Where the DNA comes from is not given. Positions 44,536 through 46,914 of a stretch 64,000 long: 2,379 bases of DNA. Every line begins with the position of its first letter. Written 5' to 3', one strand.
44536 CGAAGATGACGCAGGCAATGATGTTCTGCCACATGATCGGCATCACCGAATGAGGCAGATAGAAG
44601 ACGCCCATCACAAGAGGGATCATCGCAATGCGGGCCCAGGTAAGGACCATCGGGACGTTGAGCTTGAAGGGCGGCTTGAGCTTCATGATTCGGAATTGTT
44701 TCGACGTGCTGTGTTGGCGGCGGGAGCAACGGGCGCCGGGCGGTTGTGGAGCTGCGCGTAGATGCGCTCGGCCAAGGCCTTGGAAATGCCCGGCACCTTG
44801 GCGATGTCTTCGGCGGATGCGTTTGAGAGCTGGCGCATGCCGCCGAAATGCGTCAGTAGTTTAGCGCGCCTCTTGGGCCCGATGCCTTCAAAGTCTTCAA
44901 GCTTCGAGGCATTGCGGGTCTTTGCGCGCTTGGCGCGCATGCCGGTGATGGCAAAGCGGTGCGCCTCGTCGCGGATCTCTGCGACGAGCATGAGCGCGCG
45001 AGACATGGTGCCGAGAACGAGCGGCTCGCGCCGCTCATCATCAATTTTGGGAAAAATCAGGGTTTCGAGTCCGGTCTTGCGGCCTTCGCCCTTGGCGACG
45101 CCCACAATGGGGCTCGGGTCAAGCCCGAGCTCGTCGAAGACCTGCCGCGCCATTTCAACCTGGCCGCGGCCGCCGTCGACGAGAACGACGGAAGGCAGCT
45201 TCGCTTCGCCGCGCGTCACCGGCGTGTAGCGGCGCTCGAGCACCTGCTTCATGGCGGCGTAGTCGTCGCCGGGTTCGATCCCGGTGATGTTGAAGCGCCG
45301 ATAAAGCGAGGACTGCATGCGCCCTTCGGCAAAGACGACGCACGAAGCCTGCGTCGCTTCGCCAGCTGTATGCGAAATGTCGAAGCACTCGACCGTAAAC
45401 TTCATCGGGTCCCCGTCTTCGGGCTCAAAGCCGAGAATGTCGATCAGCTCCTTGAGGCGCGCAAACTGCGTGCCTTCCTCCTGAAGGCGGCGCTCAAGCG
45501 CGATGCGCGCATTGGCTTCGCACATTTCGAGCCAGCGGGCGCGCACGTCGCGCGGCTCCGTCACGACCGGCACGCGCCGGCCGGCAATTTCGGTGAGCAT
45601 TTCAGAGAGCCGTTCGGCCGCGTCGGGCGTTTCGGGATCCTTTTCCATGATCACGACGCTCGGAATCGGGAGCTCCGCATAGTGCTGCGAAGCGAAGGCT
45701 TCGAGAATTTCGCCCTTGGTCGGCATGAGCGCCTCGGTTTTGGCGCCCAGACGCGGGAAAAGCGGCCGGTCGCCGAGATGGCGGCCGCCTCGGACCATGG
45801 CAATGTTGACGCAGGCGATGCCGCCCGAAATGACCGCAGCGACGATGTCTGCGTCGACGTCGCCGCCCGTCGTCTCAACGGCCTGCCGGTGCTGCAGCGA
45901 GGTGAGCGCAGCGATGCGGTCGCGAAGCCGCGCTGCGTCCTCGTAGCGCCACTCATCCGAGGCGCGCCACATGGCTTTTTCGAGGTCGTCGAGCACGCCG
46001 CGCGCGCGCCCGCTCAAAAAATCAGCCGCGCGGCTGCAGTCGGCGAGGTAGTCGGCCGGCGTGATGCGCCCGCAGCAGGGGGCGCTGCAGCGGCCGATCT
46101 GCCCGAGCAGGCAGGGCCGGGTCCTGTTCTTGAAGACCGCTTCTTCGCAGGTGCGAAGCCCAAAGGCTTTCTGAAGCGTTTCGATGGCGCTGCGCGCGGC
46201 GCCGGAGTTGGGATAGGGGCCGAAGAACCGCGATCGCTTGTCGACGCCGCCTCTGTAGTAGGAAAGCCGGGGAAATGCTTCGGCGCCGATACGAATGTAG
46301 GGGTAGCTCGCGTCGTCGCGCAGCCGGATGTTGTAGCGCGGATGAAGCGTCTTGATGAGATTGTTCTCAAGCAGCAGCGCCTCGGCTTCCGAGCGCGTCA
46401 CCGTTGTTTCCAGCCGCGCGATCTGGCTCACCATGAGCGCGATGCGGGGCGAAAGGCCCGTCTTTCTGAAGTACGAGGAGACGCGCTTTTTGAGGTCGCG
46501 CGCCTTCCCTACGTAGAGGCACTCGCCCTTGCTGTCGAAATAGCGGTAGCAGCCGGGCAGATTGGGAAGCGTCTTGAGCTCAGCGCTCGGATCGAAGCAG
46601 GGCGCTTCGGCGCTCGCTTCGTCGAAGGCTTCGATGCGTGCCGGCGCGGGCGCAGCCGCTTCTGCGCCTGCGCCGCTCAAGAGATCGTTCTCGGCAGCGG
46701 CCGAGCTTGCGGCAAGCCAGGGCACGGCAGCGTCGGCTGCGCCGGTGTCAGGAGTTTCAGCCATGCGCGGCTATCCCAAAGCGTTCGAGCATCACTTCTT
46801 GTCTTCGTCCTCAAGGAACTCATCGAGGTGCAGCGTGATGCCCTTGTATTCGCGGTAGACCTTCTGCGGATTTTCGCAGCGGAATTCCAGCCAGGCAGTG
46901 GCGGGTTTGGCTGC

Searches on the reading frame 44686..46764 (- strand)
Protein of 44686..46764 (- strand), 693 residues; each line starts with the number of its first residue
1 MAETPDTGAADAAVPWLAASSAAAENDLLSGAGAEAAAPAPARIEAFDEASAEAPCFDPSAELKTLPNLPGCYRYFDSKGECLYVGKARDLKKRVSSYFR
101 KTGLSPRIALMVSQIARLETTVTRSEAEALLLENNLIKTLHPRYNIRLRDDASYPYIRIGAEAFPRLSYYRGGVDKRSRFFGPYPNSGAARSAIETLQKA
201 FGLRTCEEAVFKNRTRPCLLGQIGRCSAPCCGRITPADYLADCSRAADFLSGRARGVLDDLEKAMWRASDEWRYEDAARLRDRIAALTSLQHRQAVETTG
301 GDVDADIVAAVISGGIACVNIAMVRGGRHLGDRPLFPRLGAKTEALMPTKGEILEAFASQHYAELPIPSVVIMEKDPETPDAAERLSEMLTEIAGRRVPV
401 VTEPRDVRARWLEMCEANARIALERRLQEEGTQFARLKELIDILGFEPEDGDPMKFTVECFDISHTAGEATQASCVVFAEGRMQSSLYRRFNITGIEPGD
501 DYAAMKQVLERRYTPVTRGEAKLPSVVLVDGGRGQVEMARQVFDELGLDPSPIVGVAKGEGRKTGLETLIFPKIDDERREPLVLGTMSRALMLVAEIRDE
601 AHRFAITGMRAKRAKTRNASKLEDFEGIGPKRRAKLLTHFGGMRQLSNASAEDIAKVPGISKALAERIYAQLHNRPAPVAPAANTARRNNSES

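Call 42: search_protein_families(library=pfam, proteins=[window:44686-46764:-], max_evalue=0.00001)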
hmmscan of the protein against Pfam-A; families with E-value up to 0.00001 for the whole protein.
window:44686-46764:- (693 aa): 6 families
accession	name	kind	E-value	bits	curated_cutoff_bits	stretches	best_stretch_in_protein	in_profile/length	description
PF08459.17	UvrC_RNaseH_dom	-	4.9e-47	160.2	22.3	1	457-606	12-159/159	UvrC RNAse H endonuclease domain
PF22920.2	UvrC_RNaseH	-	9.7e-27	93.6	24.3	1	304-426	1-116/116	UvrC Ribonuclease H-like domain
PF14520.12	HHH_5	-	2.2e-10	41.3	27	1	621-673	3-56/57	Helix-hairpin-helix domain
PF01541.30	GIY-YIG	-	9.1e-10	39.1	22.6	1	71-145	3-78/78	GIY-YIG catalytic domain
PF02151.25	UVR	-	4.6e-07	29.8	21.5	1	257-287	3-33/36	UvrB/uvrC motif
PF00633.29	HHH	-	9.6e-06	25.6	24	0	646-669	5-28/30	Helix-hairpin-helix motif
